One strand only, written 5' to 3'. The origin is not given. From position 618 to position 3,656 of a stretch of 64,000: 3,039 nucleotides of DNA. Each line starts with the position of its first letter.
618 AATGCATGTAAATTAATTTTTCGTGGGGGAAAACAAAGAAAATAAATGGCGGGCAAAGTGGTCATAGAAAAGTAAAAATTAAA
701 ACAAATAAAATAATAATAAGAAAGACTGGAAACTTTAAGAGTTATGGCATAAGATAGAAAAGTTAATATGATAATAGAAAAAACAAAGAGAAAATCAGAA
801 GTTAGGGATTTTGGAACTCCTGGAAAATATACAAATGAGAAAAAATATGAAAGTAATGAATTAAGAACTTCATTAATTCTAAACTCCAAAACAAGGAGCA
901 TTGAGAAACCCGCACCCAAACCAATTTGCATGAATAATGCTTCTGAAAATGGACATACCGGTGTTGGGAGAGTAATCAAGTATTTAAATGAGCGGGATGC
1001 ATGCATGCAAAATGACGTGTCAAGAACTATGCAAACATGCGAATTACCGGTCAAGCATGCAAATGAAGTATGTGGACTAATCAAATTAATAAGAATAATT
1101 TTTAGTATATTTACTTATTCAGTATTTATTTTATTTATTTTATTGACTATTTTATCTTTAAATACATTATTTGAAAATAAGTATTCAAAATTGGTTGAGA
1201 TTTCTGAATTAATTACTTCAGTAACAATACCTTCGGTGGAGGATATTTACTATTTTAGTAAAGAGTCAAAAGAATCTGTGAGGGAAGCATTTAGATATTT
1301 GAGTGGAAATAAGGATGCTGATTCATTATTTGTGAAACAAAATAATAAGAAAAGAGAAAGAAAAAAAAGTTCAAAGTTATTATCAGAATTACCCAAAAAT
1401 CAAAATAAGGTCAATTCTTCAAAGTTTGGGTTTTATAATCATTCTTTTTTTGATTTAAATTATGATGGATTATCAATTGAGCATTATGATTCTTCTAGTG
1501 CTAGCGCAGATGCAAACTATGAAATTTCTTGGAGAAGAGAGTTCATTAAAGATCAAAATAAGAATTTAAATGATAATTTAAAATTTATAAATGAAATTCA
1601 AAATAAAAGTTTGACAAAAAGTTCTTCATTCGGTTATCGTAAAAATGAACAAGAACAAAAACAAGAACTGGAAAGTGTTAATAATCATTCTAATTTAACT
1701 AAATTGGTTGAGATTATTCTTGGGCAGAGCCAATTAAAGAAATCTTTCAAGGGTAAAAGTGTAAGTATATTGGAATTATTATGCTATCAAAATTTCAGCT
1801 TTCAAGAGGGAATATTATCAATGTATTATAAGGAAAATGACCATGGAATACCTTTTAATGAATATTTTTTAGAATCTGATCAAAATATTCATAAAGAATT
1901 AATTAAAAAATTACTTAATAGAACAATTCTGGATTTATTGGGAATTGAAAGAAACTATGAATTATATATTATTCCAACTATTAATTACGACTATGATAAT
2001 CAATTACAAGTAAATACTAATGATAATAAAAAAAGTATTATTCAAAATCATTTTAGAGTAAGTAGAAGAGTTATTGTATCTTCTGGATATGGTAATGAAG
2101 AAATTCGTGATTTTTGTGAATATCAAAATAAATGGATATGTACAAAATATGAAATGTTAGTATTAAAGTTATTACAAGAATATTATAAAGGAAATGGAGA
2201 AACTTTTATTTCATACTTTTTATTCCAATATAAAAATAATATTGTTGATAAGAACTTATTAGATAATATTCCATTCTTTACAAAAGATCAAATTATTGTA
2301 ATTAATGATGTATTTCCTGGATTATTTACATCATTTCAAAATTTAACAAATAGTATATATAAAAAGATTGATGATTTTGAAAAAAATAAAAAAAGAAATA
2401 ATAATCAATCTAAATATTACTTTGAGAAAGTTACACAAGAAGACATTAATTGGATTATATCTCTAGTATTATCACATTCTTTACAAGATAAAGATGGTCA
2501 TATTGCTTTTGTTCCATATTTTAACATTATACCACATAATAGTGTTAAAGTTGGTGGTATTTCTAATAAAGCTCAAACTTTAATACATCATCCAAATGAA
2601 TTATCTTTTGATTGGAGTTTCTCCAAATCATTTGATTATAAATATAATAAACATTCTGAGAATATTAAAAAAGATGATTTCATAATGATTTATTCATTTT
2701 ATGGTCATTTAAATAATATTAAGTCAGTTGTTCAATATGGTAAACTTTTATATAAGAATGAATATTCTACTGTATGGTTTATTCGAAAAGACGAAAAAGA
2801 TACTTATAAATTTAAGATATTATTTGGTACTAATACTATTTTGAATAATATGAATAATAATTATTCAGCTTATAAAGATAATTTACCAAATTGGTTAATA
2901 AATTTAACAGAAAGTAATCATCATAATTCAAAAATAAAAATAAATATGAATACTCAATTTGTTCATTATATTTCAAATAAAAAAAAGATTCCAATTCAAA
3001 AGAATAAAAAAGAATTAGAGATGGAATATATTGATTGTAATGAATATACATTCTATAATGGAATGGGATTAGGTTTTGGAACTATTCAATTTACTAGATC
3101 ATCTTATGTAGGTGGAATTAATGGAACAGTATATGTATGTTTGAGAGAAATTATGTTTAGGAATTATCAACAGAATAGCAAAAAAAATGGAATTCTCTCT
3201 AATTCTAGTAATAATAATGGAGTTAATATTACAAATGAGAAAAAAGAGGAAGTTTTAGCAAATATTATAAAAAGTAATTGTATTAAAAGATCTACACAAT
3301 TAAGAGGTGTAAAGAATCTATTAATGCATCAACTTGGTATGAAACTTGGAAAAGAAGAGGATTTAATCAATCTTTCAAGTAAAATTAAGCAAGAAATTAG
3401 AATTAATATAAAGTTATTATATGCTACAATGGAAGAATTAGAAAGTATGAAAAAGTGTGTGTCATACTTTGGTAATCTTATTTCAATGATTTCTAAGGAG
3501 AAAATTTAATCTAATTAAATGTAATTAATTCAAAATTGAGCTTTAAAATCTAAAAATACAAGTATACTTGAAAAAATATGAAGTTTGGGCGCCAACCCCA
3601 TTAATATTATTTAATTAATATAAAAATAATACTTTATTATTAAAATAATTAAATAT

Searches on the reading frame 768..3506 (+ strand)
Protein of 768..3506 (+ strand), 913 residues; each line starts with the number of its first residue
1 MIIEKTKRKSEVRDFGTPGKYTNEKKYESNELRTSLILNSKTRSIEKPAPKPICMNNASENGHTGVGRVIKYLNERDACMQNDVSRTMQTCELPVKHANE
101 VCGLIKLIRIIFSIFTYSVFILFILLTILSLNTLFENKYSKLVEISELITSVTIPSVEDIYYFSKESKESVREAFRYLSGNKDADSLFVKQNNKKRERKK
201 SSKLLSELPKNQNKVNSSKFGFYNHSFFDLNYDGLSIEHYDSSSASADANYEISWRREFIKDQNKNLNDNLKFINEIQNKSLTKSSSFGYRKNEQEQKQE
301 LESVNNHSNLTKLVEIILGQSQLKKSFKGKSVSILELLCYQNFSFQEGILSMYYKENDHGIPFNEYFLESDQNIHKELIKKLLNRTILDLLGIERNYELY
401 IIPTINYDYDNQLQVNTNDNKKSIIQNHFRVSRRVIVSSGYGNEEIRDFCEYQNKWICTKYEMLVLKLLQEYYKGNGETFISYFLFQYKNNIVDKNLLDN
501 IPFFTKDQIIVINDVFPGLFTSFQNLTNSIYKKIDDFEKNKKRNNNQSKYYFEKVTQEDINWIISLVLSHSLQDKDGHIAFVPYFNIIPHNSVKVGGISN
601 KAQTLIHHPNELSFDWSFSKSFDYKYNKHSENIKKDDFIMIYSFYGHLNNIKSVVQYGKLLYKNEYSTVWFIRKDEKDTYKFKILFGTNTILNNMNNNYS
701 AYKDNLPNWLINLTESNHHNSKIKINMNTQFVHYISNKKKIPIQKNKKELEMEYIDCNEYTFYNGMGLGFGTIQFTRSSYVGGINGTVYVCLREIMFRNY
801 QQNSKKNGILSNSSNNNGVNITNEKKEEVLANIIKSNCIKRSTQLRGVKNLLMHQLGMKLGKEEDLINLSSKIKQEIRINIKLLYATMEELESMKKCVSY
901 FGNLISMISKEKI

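Call 6: search_protein_families(library=pfam, proteins=[window:768-3506:+], max_evalue=1)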
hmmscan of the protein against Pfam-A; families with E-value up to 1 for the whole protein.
window:768-3506:+ (913 aa): 1 family
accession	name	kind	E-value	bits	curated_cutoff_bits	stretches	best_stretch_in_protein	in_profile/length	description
PF16772.10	TERF2_RBM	-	0.033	14.1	27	1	171-190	13-32/41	Telomeric repeat-binding factor 2 Rap1-binding motif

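Call 12: list_cluster_members(proteins=[P0001, P0016, window:768-3506:+])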
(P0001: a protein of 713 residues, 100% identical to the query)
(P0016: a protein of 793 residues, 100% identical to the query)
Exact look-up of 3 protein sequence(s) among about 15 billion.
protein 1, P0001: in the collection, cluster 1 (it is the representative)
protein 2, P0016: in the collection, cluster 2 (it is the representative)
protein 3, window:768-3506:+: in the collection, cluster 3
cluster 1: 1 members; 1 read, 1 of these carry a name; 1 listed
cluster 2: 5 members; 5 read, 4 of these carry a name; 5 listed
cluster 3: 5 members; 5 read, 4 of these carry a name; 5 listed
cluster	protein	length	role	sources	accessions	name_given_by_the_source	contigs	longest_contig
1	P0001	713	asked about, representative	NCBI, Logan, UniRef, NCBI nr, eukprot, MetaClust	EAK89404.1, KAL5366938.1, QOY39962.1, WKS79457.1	hypothetical protein [Cryptosporidium parvum Iowa II] | Uncharacterized protein n=2 Tax=Cryptosporidium parvum TaxID=5807 RepID=A0A7S7LED8_CRYPV | QOY39962.1 hypothetical protein CPATCC_004027 [Cryptosporidium parvum]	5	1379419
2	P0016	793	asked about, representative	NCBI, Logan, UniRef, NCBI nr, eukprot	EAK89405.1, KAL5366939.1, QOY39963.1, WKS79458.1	membrane associated protein, signal peptide plus transmembrane domain or GPI anchor at ... | Predicted membrane associated protein, signal peptide plus transmembrane domain or GPI ... | QOY39963.1 hypothetical protein CPATCC_004028 [Cryptosporidium parvum]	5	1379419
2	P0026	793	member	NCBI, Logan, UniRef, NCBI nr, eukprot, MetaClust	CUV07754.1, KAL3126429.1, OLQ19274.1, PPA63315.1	unnamed protein product [Cryptosporidium hominis] | Uncharacterized protein n=2 Tax=Cryptosporidium hominis TaxID=237895 ... | hypothetical protein ChTU502y2012_421g0165 [Cryptosporidium hominis]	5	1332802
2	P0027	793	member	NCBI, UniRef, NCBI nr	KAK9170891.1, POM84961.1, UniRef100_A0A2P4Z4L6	hypothetical protein CmeUKMEL1_15010 [Cryptosporidium meleagridis] | Integral membrane protein n=1 Tax=Cryptosporidium meleagridis TaxID=93969 ...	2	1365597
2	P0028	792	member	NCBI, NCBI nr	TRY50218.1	Signal peptide Uncharacterized transmembrane Protein [Cryptosporidium tyzzeri]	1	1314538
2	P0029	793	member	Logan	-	-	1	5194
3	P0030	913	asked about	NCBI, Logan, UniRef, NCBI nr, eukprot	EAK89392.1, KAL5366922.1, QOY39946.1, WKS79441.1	hypothetical protein [Cryptosporidium parvum Iowa II] | Predicted transmembrane domain, transmembrane domain within N-terminus n=2 ... | QOY39946.1 hypothetical protein CPATCC_004011 [Cryptosporidium parvum]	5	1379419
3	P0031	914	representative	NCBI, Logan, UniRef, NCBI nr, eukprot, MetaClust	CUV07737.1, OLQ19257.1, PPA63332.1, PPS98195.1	unnamed protein product [Cryptosporidium hominis] | Uncharacterized protein n=2 Tax=Cryptosporidium hominis TaxID=237895 ... | hypothetical protein ChTU502y2012_421g0080 [Cryptosporidium hominis]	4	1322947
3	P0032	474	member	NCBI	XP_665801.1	hypothetical protein, partial [Cryptosporidium hominis TU502]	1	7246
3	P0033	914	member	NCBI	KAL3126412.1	putative transmembrane domain-containing [Cryptosporidium hominis]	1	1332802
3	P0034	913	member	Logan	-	-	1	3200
